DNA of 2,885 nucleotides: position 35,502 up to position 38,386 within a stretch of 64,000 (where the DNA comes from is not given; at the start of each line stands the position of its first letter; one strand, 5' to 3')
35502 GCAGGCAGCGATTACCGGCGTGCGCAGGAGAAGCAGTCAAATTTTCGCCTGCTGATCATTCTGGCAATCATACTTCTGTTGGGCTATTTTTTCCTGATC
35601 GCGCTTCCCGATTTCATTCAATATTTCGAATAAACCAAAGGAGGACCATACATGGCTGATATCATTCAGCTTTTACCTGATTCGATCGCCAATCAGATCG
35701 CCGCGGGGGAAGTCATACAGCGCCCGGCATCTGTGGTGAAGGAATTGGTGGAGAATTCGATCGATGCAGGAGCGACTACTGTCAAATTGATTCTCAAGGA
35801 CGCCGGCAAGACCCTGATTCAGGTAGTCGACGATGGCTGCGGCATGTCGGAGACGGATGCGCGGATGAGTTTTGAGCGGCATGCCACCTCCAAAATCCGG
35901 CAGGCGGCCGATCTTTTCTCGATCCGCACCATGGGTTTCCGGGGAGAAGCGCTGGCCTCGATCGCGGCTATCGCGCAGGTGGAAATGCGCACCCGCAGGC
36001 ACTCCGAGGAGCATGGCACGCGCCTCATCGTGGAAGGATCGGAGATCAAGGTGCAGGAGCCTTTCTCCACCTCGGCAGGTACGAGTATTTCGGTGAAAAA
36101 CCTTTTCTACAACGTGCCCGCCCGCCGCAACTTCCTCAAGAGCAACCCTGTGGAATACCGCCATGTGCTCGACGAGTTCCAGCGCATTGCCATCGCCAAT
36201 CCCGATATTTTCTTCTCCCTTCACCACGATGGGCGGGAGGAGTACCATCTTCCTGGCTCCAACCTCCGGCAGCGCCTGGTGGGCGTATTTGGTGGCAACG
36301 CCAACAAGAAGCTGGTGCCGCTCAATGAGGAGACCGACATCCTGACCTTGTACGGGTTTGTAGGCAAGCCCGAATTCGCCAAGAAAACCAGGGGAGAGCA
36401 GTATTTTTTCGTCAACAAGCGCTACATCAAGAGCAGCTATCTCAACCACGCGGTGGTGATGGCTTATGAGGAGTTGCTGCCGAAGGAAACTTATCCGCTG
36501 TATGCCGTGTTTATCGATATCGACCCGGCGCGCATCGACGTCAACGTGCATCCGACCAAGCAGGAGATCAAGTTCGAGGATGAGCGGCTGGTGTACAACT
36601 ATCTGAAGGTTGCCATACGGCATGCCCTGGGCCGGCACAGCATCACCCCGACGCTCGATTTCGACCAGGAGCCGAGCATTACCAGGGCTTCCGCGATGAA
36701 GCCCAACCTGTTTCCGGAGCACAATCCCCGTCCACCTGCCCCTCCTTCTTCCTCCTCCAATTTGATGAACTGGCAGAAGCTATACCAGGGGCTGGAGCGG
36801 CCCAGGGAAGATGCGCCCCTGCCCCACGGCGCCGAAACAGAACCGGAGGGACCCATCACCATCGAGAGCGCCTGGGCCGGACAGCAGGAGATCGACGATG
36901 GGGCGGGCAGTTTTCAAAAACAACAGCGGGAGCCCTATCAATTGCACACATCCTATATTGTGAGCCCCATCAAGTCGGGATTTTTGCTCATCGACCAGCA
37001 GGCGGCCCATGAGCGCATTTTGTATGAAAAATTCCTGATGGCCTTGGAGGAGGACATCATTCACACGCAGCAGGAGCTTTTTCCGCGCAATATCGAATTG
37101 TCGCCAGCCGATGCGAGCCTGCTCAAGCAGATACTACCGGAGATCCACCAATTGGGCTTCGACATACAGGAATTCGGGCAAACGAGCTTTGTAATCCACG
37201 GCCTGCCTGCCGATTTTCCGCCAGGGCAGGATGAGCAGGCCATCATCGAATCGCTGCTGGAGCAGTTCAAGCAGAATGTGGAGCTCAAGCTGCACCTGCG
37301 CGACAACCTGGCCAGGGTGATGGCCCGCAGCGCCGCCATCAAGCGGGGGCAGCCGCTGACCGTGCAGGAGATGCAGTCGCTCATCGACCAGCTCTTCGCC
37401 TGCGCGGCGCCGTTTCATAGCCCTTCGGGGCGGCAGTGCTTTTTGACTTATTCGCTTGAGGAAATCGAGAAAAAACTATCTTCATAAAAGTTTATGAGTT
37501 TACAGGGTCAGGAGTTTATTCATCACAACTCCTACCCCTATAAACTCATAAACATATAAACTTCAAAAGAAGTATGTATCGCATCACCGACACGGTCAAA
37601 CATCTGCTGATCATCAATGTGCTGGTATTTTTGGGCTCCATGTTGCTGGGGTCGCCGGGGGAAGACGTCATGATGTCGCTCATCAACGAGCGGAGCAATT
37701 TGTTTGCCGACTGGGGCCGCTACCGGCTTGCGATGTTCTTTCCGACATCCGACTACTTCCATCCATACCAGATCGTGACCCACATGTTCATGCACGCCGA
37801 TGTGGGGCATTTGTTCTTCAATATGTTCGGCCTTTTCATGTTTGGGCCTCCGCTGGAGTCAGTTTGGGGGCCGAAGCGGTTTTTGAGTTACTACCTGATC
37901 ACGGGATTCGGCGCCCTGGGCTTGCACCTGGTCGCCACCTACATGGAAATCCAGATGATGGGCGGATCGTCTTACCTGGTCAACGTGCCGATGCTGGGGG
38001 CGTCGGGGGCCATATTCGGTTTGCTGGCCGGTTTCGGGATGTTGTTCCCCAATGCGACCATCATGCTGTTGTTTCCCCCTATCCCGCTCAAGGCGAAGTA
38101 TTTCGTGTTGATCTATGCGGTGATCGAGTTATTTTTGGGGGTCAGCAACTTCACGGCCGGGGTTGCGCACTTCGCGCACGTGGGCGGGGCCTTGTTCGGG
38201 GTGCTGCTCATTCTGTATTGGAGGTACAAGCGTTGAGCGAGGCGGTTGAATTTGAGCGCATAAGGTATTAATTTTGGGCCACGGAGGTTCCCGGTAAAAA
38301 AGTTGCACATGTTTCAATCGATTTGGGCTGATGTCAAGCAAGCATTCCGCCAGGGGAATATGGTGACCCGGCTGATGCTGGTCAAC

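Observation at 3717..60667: Window-wide class of stuttered-word intergenic hairpins with shared architecture but mostly unrelated sequence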

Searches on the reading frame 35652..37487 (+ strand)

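Call 13: search_protein_families(library=ncbifam, proteins=[window:35652-37487:+])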
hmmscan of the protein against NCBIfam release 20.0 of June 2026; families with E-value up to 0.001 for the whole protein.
window:35652-37487:+ (611 aa): 10 families
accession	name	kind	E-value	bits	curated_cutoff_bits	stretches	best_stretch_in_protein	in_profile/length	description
TIGR00585.2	mutl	equivalog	9.5e-156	519.9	180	1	5-540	1-554/555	DNA mismatch repair endonuclease MutL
NF000949.0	PRK00095.1-2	equivalog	5.2e-142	475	750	1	4-607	6-628/634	DNA mismatch repair endonuclease MutL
NF000950.0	PRK00095.1-3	equivalog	3.2e-141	471.8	756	2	5-345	4-344/641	DNA mismatch repair endonuclease MutL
NF000953.0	PRK00095.2-4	equivalog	5e-133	445.2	693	1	4-607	2-606/611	DNA mismatch repair endonuclease MutL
NF000952.0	PRK00095.2-2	subfamily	4.5e-119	398.7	840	1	5-608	3-619/623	DNA mismatch repair endonuclease MutL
NF000948.0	PRK00095.1-1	equivalog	9.3e-106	355.2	701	1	5-561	3-580/625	DNA mismatch repair endonuclease MutL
NF000951.0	PRK00095.2-1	equivalog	1.5e-86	291.2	391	2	3-330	3-336/559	DNA mismatch repair endonuclease MutL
NF000954.0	PRK00095.2-5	equivalog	9.8e-80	268.6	937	1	4-331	6-333/588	DNA mismatch repair endonuclease MutL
NF050001.1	restrict_BbrUII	equivalog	4.5e-09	35.4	550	1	26-136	22-137/659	BbrUII/HgiDII family restriction enzyme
NF041932.1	MzaB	equivalog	9e-05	21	850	1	26-88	13-78/480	MZA anti-phage system associated ATPase MzaB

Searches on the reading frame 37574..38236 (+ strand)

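Call 13: search_protein_families(library=ncbifam, proteins=[window:37574-38236:+])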
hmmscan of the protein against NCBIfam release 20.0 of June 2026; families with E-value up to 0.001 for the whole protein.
window:37574-38236:+ (220 aa): 1 family
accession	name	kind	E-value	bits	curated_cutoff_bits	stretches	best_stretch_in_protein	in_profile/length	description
TIGR03902.1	rhom_GG_sort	equivalog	0.0002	21.3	84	0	66-213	18-153/154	rhombosortase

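Call 67: search_protein_families(library=pfam, proteins=[window:37574-38236:+])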
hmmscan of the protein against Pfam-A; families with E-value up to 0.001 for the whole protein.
window:37574-38236:+ (220 aa): 2 families
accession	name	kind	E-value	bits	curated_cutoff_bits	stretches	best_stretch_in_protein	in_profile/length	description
PF01694.28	Rhomboid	-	3.4e-27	95.8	22.6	1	64-217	4-141/143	Rhomboid domain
PF08551.15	DUF1751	-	1.2e-10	42.2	22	1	59-153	3-96/99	Eukaryotic integral membrane protein (DUF1751)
